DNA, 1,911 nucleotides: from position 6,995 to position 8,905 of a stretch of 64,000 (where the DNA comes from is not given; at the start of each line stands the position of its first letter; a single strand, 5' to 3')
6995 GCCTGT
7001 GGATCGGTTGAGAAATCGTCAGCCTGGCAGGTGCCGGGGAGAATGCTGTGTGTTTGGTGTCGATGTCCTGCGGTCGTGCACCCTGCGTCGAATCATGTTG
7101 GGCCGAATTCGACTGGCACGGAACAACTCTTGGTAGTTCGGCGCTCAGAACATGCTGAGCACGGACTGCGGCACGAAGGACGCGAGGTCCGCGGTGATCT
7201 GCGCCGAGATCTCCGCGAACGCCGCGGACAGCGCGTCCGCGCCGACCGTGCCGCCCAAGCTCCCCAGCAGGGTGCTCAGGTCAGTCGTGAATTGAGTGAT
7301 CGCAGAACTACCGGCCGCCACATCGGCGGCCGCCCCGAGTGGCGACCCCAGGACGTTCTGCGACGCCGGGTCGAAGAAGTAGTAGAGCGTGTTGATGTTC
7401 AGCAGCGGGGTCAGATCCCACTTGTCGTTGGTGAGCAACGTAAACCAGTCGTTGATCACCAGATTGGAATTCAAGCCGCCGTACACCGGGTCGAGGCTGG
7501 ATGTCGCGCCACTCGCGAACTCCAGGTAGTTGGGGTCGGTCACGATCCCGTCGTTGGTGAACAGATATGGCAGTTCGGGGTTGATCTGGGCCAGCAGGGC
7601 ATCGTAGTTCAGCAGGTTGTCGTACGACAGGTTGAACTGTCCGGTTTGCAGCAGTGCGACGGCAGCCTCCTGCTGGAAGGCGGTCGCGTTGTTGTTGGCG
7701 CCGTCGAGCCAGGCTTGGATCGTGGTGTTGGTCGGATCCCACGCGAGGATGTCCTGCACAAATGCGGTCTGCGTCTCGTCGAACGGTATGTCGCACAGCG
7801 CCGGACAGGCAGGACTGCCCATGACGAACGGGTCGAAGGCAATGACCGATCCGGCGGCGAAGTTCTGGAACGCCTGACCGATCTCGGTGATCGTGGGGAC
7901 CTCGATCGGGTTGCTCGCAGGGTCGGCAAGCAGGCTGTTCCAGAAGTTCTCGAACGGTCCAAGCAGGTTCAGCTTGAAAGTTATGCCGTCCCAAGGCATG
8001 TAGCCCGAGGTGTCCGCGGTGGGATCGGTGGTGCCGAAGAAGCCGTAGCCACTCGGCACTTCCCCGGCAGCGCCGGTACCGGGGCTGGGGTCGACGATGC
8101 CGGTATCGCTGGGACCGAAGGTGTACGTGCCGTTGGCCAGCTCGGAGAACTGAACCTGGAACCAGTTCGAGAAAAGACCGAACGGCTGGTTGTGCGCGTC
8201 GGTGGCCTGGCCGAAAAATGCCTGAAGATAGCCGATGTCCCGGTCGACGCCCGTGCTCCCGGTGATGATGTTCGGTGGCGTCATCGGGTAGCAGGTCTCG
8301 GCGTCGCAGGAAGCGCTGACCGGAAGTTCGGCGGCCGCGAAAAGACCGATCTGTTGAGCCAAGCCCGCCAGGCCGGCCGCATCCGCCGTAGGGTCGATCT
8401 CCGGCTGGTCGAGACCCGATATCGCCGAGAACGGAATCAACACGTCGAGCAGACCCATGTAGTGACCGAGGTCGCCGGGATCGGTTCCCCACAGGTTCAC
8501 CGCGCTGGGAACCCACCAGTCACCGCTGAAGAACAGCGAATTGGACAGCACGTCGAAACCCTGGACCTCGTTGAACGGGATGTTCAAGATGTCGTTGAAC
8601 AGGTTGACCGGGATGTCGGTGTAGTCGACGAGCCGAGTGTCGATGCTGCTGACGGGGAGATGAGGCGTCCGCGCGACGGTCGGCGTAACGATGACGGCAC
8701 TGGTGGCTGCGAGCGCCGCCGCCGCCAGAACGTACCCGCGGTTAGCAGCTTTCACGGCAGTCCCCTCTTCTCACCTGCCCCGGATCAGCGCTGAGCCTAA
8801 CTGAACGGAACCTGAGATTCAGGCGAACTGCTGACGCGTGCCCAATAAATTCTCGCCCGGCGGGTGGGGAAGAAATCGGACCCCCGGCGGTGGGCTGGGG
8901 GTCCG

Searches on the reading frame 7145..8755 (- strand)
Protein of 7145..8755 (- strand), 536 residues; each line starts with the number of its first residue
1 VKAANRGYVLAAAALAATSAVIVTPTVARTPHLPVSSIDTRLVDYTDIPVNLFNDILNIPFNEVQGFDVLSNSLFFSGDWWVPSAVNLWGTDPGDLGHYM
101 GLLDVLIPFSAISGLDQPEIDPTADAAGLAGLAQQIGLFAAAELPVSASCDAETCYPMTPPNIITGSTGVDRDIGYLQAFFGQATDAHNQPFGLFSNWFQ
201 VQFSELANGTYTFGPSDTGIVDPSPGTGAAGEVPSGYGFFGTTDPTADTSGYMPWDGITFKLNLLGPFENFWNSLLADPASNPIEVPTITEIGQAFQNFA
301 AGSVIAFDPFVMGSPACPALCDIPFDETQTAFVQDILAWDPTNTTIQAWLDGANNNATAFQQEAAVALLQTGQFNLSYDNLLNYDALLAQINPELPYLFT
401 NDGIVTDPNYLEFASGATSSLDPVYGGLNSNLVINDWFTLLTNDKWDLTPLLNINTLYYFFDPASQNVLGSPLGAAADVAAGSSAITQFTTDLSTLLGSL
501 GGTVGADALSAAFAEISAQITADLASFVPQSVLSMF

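Call 59: search_protein_families(library=pfam, proteins=[window:7145-8755:-], max_evalue=1)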
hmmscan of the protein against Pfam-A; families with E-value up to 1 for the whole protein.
window:7145-8755:- (536 aa): 0 families

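Call 60: search_protein_families(library=ncbifam, proteins=[window:7145-8755:-], max_evalue=0.01)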
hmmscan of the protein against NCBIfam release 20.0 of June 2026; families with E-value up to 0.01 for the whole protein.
window:7145-8755:- (536 aa): 0 families

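Call 62: find_homologous_proteins(query=window:7145-8755:-, max_evalue=0.00001)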
Query window:7145-8755:- (536 aa): 383 proteins with E <= 0.00001 among 8000 candidates; the best 120 are listed.
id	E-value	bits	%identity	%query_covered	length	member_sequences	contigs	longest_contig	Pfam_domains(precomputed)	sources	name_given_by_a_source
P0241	0.0e+0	1200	100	100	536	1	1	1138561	-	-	-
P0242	0.0e+0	1057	88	100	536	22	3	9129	-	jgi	-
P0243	0.0e+0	1045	85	100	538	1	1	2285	-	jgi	jgi:hypothetical protein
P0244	4.3e-214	730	64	100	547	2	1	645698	-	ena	-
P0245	2.8e-211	721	63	100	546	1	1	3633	-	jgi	jgi:hypothetical protein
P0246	3.6e-208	711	63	100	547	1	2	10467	-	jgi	jgi:hypothetical protein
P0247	2.6e-206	705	62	100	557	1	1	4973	-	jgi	jgi:hypothetical protein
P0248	1.4e-205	702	61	100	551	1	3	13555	-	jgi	jgi:hypothetical protein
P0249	3.8e-205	701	61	100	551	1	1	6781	-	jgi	jgi:hypothetical protein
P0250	9.9e-205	699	62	100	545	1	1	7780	-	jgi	jgi:hypothetical protein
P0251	1.6e-204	699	63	94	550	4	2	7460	-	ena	-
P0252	3.4e-204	698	63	100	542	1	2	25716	-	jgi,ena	-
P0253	4.1e-204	697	62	100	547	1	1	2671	-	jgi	jgi:hypothetical protein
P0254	4.1e-203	694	62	95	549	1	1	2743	-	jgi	jgi:hypothetical protein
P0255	8.7e-202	690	61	100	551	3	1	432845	-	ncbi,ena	-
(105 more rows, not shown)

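Call 63: find_encoding_contigs(protein=P0241, flank=10000, max_places=3)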
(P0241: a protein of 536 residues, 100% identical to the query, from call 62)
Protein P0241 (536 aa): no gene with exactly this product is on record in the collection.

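Call 73: predict_structure(alignment_id=A1)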
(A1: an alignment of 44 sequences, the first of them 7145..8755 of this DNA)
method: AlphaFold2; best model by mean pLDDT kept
length: 536 residues; sequences in the alignment: 44
mean_pLDDT: 68.1   pTM: 0.63
mean pLDDT of the five models: 68.1, 67.0, 59.2, 59.1, 58.9
residues with pLDDT >= 90: 33; 70-90: 279; 50-70: 93; < 50: 131
segments of 3 or more residues with pLDDT < 50: 1-45, 82-91, 147-149, 227-236, 243-247, 467-510, 528-536
pLDDT, mean of each block of 10 residues (from residue 1): 34 40 38 36 53 87 86 66 42 65 85 84 86 86 61 66 65 74 71 67 89 75 51 49 49 79 91 83 84 90 81 75 76 92 88 69 76 75 87 88 81 81 74 81 83 76 58 37 33 35 39 54 54 40
secondary structure, 60 per line:
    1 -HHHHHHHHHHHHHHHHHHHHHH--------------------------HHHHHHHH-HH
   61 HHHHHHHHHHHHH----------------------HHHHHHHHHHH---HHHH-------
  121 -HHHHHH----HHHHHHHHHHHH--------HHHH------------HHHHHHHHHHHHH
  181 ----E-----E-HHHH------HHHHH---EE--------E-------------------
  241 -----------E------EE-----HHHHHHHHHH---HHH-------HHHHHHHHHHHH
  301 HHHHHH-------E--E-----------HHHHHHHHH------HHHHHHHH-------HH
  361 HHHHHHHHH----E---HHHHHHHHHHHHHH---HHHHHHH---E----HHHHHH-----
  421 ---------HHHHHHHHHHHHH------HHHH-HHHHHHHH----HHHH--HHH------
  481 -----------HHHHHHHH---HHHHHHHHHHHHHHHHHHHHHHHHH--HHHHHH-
elements in order: H2-23 H50-57 H59-73 H96-106 H110-113 H122-127 H132-143 H152-155 H168-180 H193-196 H203-207 H266-275 H289-306 H329-337 H344-351 H359-369 H378-391 H395-401 H410-415 H430-442 H449-452 H454-461 H466-469 H492-499 H503-527 H530-535

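Call 76: fold_search(model_id=the predicted structure, library=pdb)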
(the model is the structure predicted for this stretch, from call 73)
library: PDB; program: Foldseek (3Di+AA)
matches with E <= 10: 30; with E <= 0.001: 0
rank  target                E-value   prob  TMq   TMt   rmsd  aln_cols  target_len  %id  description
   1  7qho_D                4.7e-01  0.06  0.10  0.10  25.4       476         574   10  Cytochrome bcc-aa3 supercomplex (respiratory supercomplex III2/IV2) from Corynebacterium glutamicum (as isolated) (released 2022-05-18)
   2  5m8a                  5.6e-01  0.02  0.06  0.07  25.2       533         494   11  Crystal structure of Eremococcus coleocola manganese transporter mutant E129A (released 2017-01-11)
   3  5m8k                  1.2e+00  0.01  0.07  0.07  25.1       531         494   11  Crystal structure of Eremococcus coleocola manganese transporter mutant E129Q (released 2017-01-11)
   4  5m87                  1.8e+00  0.01  0.07  0.07  25.5       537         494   11  Crystal structure of Eremococcus coleocola manganese transporter (released 2017-01-11)
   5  4c5u_C                2.2e+00  0.01  0.07  0.06  28.8       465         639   13  Structural Investigations into the Stereochemistry and Activity of a Phenylalanine-2,3-Aminomutase from Taxus chinensi (released 2014-05-07)
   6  8fhp_A                2.3e+00  0.01  0.09  0.10  26.0       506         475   13  Cryo-EM structure of human NCC (class 3-1) (released 2023-02-15)
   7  3gi9_C                2.8e+00  0.02  0.09  0.10  21.6       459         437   11  Crystal Structure of ApcT Transporter Bound to 7F11 Monoclonal Fab Fragment (released 2009-08-18)
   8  4cq5_B                3.5e+00  0.01  0.08  0.07  29.8       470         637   12  Structural Investigations into the Stereochemistry and Activity of a Phenylalanine-2,3-Aminomutase from Taxus chinensi (released 2014-05-07)
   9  3nz4_A                4.8e+00  0.01  0.11  0.10  24.4       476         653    9  Crystal Structure of a Taxus Phenylalanine Aminomutase (released 2011-03-23)
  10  4czb_C                5.5e+00  0.01  0.07  0.09  26.3       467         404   11  Structure of the sodium proton antiporter MjNhaP1 from Methanocaldococcus jannaschii at pH 8. (released 2014-12-10)
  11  8t1w                  5.7e+00  0.01  0.09  0.12  31.0       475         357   12  Crystal structure of orphan G protein-coupled receptor 6 with bound CVN424 (released 2024-12-04)
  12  3swo_B                6.0e+00  0.01  0.06  0.07  21.1       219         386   13  Crystal structure of a glutaryl-coa dehydrogenase from mycobacterium smegmatis in complex with FADH2 (released 2011-08-03)
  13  8gne                  6.0e+00  0.01  0.11  0.13  30.7       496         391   13  Crystal structure of human adenosine A2A receptor in complex with an insurmountable inverse agonist, KW-6356. (released 2023-03-22)
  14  4bab_C                6.6e+00  0.01  0.11  0.10  24.1       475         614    9  Redesign of a Phenylalanine Aminomutase into a beta-Phenylalanine Ammonia Lyase (released 2013-01-16)
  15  6fv7_B                6.9e+00  0.01  0.09  0.11  24.3       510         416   11  Dimer structure of the MATE family multidrug resistance transporter Aq_128 from Aquifex aeolicus in the outward-facing (released 2019-03-20)
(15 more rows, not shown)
